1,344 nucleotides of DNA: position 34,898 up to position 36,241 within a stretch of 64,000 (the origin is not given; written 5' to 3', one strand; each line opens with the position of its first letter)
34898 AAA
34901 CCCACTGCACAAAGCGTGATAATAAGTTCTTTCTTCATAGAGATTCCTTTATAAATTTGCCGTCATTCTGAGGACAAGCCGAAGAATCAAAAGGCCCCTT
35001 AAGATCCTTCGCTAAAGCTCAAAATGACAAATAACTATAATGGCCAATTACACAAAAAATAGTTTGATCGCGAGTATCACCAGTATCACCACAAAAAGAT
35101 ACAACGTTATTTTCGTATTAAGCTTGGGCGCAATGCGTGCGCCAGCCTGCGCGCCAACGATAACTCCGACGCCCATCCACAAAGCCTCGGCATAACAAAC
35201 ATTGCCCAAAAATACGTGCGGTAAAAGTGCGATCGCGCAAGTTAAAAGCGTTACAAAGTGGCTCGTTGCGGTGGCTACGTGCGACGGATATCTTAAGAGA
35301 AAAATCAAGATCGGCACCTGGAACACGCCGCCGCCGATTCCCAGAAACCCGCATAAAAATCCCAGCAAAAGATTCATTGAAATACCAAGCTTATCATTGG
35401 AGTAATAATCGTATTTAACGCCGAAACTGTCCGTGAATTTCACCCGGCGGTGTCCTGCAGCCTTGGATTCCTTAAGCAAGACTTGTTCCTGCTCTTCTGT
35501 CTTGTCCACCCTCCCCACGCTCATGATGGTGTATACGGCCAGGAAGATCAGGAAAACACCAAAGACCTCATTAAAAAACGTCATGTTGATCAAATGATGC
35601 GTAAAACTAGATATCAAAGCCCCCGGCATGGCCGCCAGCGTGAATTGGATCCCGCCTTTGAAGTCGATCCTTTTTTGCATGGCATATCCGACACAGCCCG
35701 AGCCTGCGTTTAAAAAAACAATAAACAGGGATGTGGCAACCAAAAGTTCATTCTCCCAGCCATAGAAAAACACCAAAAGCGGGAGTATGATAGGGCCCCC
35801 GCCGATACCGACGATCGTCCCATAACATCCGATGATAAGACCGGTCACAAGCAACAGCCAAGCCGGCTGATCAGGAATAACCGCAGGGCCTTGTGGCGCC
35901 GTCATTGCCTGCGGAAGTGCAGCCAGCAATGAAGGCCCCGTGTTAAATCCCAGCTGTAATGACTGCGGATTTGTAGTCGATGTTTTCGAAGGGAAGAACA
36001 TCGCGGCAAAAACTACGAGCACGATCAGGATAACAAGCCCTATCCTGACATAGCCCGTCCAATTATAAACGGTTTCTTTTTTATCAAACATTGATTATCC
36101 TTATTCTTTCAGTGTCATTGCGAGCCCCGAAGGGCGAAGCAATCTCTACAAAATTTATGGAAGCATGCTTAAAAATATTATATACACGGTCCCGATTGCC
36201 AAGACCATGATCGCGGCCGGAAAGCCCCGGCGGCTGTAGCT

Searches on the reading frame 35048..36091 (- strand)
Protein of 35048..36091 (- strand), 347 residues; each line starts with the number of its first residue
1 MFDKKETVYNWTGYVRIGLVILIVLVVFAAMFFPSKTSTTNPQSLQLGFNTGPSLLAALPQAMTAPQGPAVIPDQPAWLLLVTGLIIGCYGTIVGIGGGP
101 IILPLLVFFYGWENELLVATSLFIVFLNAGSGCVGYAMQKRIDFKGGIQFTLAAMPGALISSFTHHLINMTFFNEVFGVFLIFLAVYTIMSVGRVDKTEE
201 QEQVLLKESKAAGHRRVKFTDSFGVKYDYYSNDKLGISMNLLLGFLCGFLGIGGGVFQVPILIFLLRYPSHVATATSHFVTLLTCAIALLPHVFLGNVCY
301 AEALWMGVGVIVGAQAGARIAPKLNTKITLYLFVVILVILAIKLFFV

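Call 35: search_protein_families(library=pfam, proteins=[window:35048-36091:-], max_evalue=0.001)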
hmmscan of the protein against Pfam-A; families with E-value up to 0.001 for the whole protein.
window:35048-36091:- (347 aa): 1 family
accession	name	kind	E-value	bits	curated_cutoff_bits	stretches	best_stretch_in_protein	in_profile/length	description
PF01925.25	TauE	-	3.2e-62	210.7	32.6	2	80-344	1-237/237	Sulfite exporter TauE/SafE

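Call 41: find_homologous_proteins(query=window:35048-36091:-, max_evalue=1e-10)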
Query window:35048-36091:- (347 aa): 895 proteins with E <= 1e-10 among 8000 candidates; the best 120 are listed.
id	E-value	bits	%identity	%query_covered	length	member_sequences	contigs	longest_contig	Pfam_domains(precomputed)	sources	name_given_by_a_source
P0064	2.3e-198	677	88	100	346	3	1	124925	PF01925.26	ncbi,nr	ncbi:MAG: sulfite exporter TauE/SafE family protein [Candidatus Omnitrophica bacterium]|nr:sulfite e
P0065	2.0e-183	627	81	100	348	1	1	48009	PF01925.26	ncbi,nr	ncbi:MAG: sulfite exporter TauE/SafE family protein [Candidatus Omnitrophica bacterium]|nr:sulfite e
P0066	1.5e-181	621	82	100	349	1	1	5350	PF01925.26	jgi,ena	-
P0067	9.2e-165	566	75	100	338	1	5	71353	PF01925.26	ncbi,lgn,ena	-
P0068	7.1e-161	553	74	100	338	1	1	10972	PF01925.26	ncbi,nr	ncbi:MAG: sulfite exporter TauE/SafE family protein [Candidatus Omnitrophica bacterium]|nr:sulfite e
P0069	9.5e-159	546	72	100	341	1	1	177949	PF01925.26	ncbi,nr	ncbi:MAG: sulfite exporter TauE/SafE family protein [Candidatus Omnitrophica bacterium]|nr:sulfite e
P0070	1.9e-158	545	71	99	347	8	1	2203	PF01925.26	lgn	-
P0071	5.2e-154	531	84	79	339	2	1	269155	PF01925.26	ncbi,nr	ncbi:MAG: sulfite exporter TauE/SafE family protein [Candidatus Omnitrophica bacterium]|nr:sulfite e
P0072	8.9e-148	510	71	97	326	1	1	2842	PF01925.26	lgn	-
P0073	1.0e-147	510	68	99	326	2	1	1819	PF01925.26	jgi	jgi:hypothetical protein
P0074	3.1e-146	505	67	99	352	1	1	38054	PF01925.26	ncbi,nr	ncbi:MAG: sulfite exporter TauE/SafE family protein [Candidatus Omnitrophica bacterium]|nr:sulfite e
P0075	5.4e-146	504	70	96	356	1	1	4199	PF01925.26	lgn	-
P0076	1.3e-145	503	67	100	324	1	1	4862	PF01925.26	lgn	-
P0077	6.7e-144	497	69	99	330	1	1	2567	PF01925.26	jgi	jgi:uncharacterized membrane protein YfcA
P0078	1.8e-143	496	69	99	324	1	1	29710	PF01925.26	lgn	-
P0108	3.1e-107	377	52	98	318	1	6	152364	PF01925.26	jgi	jgi:uncharacterized membrane protein YfcA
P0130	2.4e-99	351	58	78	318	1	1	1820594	PF01925.26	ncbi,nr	ncbi:MAG: sulfite exporter TauE/SafE family protein [Candidatus Omnitrophota bacterium]|nr:MAG: sulf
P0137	8.9e-97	343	51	98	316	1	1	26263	PF01925.26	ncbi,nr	ncbi:MAG: sulfite exporter TauE/SafE family protein [Candidatus Omnitrophica bacterium]|nr:sulfite e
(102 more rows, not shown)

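Call 51: find_encoding_contigs(protein=P0108, flank=10000, max_places=1)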
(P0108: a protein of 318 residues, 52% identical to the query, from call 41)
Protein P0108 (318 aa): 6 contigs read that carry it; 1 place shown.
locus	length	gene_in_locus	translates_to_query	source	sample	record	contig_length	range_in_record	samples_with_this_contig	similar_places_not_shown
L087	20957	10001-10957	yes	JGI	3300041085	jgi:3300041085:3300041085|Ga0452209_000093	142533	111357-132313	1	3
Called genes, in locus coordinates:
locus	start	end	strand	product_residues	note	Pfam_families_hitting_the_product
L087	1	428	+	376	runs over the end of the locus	PF13353:Fer4_12 (weak), PF04055:Radical_SAM, PF13186:SPASM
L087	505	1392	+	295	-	PF00490:ALAD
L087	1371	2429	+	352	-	PF04055:Radical_SAM, PF13186:SPASM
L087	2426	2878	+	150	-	PF13404:HTH_AsnC-type (weak), PF22451:NirdL-like_HTH, PF17805:AsnC_trans_reg2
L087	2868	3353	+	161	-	PF22451:NirdL-like_HTH, PF17805:AsnC_trans_reg2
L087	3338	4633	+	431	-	PF00202:Aminotran_3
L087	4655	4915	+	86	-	PF06305:LapA_dom (weak)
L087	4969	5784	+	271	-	PF01545:Cation_efflux, PF16916:ZT_dimer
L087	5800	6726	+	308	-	PF01545:Cation_efflux, PF16916:ZT_dimer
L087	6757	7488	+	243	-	PF12895:ANAPC3, PF13371:TPR_9 (weak), PF13432:TPR_16, PF14559:TPR_19, PF13424:TPR_12, PF13424:TPR_12, PF00515:TPR_1, PF13414:TPR_11, +14 more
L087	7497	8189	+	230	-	PF04011:LemA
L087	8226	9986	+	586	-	PF13180:PDZ_2, PF03600:CitMHS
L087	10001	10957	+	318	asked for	PF01925:TauE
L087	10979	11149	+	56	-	PF13396:PLDc_N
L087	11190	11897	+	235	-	PF13180:PDZ_2, PF17820:PDZ_6 (weak)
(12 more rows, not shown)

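Call 52: find_encoding_contigs(protein=P0137, flank=10000, max_places=1)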
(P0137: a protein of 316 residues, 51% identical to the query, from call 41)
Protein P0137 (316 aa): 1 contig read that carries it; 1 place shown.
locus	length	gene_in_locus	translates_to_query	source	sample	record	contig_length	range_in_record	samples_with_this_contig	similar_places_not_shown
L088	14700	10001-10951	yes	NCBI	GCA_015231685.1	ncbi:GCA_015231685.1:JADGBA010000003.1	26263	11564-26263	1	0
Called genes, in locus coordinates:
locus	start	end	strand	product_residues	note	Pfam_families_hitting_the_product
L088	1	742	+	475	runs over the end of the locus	PF00089:Trypsin, PF13365:Trypsin_2, PF13180:PDZ_2, PF17820:PDZ_6 (weak)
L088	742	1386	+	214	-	-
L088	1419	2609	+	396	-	PF02579:Nitro_FeMo-Co, PF18509:MCR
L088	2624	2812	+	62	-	-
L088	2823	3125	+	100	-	-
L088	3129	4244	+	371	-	PF12812:PDZ_1, PF13180:PDZ_2 (faint), PF18509:MCR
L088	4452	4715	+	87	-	PF20087:DUF6479 (faint), PF06305:LapA_dom (weak)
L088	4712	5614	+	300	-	PF01545:Cation_efflux, PF16916:ZT_dimer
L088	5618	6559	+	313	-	PF01545:Cation_efflux, PF16916:ZT_dimer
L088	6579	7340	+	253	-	PF13432:TPR_16 (weak), PF25063:ARM_TT21_C, PF12895:ANAPC3 (weak), PF23914:TPR_CcmH_CycH (weak), PF14559:TPR_19 (weak), PF21033:RMD1-3 (weak), PF13424:TPR_12, PF14559:TPR_19, +16 more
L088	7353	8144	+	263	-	PF04011:LemA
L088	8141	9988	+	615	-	PF13180:PDZ_2, PF17820:PDZ_6 (weak), PF03600:CitMHS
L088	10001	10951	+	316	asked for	PF01925:TauE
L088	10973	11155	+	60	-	PF13396:PLDc_N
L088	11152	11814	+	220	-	PF00595:PDZ (weak), PF13180:PDZ_2, PF17820:PDZ_6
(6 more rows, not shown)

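Call 96: find_encoding_contigs(protein=P0130, flank=10000, max_places=1)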
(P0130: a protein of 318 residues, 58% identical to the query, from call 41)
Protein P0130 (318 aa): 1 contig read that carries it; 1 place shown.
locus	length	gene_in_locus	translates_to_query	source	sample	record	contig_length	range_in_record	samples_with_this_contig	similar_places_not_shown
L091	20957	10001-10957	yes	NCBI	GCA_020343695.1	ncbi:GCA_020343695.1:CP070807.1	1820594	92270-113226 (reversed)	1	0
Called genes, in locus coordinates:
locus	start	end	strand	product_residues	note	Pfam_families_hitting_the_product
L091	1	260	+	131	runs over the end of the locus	PF12838:Fer4_7 (faint), PF05187:Fer4_ETF_QO (weak), PF12797:Fer4_2 (faint), PF12837:Fer4_6 (faint), PF13237:Fer4_10 (weak), PF13187:Fer4_9 (weak)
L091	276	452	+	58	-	PF26391:MamI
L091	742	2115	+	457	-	PF00089:Trypsin, PF13365:Trypsin_2, PF00595:PDZ (weak), PF13180:PDZ_2, PF17820:PDZ_6 (weak)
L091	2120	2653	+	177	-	PF13180:PDZ_2 (weak)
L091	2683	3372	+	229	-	-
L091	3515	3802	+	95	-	-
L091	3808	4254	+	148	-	PF12812:PDZ_1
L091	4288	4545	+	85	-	PF06305:LapA_dom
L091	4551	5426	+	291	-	PF01545:Cation_efflux, PF16916:ZT_dimer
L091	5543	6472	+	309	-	PF01545:Cation_efflux, PF16916:ZT_dimer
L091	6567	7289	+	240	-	PF25063:ARM_TT21_C (weak), PF00515:TPR_1 (weak), PF13424:TPR_12 (weak), PF12895:ANAPC3 (weak), PF14559:TPR_19 (weak), PF13424:TPR_12, PF21033:RMD1-3, PF13414:TPR_11, +16 more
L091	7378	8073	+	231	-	PF04011:LemA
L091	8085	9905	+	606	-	PF17820:PDZ_6, PF03600:CitMHS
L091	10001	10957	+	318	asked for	PF01925:TauE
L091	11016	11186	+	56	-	PF13396:PLDc_N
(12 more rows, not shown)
